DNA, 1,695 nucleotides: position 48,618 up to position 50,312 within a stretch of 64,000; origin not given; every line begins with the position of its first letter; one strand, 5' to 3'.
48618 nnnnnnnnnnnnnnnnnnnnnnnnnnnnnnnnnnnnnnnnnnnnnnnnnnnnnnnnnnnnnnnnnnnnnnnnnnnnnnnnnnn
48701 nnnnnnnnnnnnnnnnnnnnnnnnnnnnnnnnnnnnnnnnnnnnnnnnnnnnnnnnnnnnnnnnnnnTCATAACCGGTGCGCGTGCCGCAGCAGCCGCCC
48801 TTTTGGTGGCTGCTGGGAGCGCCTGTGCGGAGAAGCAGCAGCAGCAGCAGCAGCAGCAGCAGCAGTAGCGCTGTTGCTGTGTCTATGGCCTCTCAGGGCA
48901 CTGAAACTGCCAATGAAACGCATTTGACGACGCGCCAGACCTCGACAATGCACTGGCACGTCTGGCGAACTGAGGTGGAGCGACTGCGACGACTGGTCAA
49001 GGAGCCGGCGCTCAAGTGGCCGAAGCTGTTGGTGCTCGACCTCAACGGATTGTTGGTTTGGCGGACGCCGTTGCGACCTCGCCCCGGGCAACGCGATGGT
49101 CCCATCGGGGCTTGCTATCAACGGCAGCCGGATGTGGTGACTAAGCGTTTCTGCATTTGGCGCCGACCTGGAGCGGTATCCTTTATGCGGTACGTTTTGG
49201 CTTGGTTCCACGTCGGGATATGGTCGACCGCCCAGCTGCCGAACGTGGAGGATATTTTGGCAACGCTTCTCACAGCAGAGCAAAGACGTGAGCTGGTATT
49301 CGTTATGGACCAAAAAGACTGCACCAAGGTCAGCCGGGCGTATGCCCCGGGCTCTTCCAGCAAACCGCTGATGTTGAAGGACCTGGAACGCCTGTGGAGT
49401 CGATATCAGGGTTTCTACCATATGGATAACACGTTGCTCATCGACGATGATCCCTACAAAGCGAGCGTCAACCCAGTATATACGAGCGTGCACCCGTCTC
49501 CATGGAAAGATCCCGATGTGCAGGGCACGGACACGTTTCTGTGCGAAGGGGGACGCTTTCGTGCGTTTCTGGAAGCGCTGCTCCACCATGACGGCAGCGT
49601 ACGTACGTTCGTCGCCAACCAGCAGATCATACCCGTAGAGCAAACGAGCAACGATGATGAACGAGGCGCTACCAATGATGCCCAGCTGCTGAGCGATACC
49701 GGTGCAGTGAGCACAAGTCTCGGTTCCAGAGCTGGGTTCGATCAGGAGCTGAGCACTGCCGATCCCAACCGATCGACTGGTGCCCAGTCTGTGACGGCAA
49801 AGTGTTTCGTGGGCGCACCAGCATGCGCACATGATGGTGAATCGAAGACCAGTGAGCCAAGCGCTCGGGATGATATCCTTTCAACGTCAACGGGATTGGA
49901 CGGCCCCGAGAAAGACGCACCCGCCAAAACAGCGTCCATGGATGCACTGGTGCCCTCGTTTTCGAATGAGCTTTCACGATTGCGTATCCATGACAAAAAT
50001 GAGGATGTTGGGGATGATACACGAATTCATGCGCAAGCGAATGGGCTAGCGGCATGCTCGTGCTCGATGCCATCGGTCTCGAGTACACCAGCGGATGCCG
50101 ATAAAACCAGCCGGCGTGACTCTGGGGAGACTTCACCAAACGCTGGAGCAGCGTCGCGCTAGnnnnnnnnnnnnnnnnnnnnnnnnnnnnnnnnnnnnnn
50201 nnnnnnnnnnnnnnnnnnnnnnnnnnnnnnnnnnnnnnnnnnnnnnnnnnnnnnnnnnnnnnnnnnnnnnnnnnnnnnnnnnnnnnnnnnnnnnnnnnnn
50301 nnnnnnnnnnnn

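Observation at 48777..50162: FCP1/NIF-type HAD phosphatase with the catalytic DxDx(T/V) replaced by DLNG, a candidate pseudophosphatase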

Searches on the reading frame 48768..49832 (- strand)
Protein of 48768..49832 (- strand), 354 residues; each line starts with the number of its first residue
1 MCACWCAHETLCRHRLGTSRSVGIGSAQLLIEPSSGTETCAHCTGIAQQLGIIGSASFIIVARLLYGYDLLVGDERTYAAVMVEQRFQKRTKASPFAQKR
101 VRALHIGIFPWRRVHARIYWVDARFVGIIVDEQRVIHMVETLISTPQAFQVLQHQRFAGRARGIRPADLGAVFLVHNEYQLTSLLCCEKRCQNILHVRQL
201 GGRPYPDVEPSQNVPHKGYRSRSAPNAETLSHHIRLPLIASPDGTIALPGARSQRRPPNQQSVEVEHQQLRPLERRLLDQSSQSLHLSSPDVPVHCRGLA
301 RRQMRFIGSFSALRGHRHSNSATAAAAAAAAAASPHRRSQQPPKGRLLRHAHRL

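Call 53: search_protein_families(library=pfam, proteins=[window:48768-49832:-], max_evalue=0.001)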
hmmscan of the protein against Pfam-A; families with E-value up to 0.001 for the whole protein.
window:48768-49832:- (354 aa): 0 families

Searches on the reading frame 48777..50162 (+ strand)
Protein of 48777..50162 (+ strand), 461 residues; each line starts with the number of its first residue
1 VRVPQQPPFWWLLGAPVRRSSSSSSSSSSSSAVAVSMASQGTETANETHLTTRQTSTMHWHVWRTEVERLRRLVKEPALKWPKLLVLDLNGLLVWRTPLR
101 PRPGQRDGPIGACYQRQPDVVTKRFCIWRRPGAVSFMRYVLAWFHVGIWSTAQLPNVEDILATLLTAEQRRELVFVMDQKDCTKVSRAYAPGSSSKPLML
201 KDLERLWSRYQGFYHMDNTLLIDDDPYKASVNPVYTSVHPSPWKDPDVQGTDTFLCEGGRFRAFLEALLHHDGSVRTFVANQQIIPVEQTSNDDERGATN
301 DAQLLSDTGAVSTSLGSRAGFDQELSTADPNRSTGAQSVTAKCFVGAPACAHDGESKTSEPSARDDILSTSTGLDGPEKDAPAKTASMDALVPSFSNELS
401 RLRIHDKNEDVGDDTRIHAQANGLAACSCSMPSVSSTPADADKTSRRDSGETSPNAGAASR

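Call 3: search_protein_families(library=pfam, proteins=[window:48777-50162:+], max_evalue=1)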
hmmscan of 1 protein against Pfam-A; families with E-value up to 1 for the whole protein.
window:48777-50162:+ (461 aa): 1 family
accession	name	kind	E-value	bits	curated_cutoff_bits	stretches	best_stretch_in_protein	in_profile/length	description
PF03031.24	NIF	-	3.1e-12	46.9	21.8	1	83-251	1-139/160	NLI interacting factor-like phosphatase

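Call 4: search_solved_structures(query=window:48777-50162:+, max_evalue=1, show_alignments=3)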
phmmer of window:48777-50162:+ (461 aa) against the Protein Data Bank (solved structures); distinct sequences matched with E-value up to 1: 1.
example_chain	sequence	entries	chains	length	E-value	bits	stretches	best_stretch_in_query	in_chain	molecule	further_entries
5d17_A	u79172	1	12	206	0.94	11.2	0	49-91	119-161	Transposon Tn7 transposition protein TnsE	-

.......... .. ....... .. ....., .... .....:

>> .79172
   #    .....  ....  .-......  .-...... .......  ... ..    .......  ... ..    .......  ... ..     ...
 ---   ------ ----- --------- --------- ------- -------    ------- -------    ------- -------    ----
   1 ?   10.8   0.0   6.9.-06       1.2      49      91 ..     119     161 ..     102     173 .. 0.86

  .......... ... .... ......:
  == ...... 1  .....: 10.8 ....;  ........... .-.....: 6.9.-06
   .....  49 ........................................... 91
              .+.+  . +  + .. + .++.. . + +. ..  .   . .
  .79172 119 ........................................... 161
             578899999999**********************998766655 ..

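Call 6: find_homologous_proteins(query=window:48885-50159:+, max_evalue=0.001)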
Query seq(425 aa) (425 aa): 7 proteins with E <= 0.001 among 8000 candidates.
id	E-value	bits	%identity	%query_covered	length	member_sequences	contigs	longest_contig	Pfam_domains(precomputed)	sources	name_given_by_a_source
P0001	1.5e-288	974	100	100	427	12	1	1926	PF03031.25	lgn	-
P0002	8.9e-114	398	73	55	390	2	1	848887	PF03031.25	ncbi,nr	ncbi:hypothetical protein CCYA_CCYA02G0497 [Cyanidiococcus yangmingshanensis]|nr:hypothetical protei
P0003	1.6e-111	391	72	54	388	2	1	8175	PF03031.25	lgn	-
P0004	1.7e-71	259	52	57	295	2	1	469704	PF03031.25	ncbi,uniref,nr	ncbi:hypothetical protein CDCA_CDCA10G3035 [Cyanidium caldarium]|uniref:Mitochondrial import inner m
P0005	2.5e-7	48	30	37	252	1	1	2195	PF03031.25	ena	-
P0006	6.0e-6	43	33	24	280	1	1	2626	PF03031.25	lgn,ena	-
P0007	5.4e-5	40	26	52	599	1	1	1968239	PF00642.31,PF03031.25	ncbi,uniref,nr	ncbi:conserved hypothetical protein [Leishmania mexicana MHOM/GT/2001/U1103]|uniref:Mitochondrial im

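Call 12: list_cluster_members(proteins=[P0001, P0004, P0007])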
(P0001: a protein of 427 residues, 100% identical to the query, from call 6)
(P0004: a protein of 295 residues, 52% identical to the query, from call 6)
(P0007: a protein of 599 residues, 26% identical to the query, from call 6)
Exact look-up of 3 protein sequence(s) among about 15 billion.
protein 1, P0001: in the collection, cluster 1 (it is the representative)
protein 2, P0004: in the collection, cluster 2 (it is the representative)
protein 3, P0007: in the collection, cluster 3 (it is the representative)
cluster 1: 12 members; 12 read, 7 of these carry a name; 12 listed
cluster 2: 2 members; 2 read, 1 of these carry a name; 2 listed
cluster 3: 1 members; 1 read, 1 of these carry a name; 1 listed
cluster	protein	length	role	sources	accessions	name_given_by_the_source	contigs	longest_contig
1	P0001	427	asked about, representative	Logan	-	-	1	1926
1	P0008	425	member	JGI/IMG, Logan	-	hypothetical protein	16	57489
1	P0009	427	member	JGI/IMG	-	hypothetical protein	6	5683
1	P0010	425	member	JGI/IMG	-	hypothetical protein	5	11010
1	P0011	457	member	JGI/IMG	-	hypothetical protein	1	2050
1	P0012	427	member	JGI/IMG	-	hypothetical protein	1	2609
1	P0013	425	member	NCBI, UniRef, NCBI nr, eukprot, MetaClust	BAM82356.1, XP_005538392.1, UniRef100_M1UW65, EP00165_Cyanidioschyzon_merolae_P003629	hypothetical protein, conserved [Cyanidioschyzon merolae strain 10D] | Mitochondrial import inner membrane translocase subunit TIM50 n=1 Tax=Cyanidioschyzon ... | XP_005538392.1 hypothetical protein, conserved [Cyanidioschyzon merolae strain 10D]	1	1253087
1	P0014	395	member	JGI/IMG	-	hypothetical protein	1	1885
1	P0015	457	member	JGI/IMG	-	-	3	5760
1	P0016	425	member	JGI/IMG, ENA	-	-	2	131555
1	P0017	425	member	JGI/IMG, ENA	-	-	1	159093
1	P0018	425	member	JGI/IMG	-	-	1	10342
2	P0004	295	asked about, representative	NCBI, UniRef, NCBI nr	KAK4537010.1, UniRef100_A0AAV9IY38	hypothetical protein CDCA_CDCA10G3035 [Cyanidium caldarium] | Mitochondrial import inner membrane translocase subunit TIM50 n=1 Tax=Cyanidium caldarium ...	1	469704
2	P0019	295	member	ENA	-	-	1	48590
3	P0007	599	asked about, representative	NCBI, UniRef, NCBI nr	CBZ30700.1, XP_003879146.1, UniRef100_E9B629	conserved hypothetical protein [Leishmania mexicana MHOM/GT/2001/U1103] | Mitochondrial import inner membrane translocase subunit TIM50 n=1 Tax=Leishmania mexicana ...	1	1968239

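Call 68: predict_structure(alignment_id=A4)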
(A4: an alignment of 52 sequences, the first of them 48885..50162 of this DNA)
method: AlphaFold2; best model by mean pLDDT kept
length: 425 residues; sequences in the alignment: 52
mean_pLDDT: 70.6   pTM: 0.59
mean pLDDT of the five models: 70.6, 69.1, 69.1, 67.3, 66.7
residues with pLDDT >= 90: 180; 70-90: 39; 50-70: 58; < 50: 148
segments of 3 or more residues with pLDDT < 50: 39-42, 261-270, 272-274, 276-293, 295-316, 318-320, 326-397, 406-411
pLDDT, mean of each block of 10 residues (from residue 1): 54 57 74 63 75 97 85 83 96 98 97 97 98 97 96 89 96 92 97 96 97 97 98 94 95 68 45 44 40 42 40 47 47 43 43 34 36 42 43 42 48 52 52
secondary structure, 60 per line:
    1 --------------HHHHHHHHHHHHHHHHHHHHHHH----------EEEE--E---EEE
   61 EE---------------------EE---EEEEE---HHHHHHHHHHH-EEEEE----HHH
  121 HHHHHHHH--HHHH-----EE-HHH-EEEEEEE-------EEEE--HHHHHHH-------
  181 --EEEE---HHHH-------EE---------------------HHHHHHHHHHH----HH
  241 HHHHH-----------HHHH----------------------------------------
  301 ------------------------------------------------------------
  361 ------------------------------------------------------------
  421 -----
elements in order: H15-37 E48-51 E58-62 E89-93 H97-107 E109-113 H118-128 H131-134 E147-153 E161-164 H167-173 E183-186 H190-193 H224-234 H239-245 H257-260
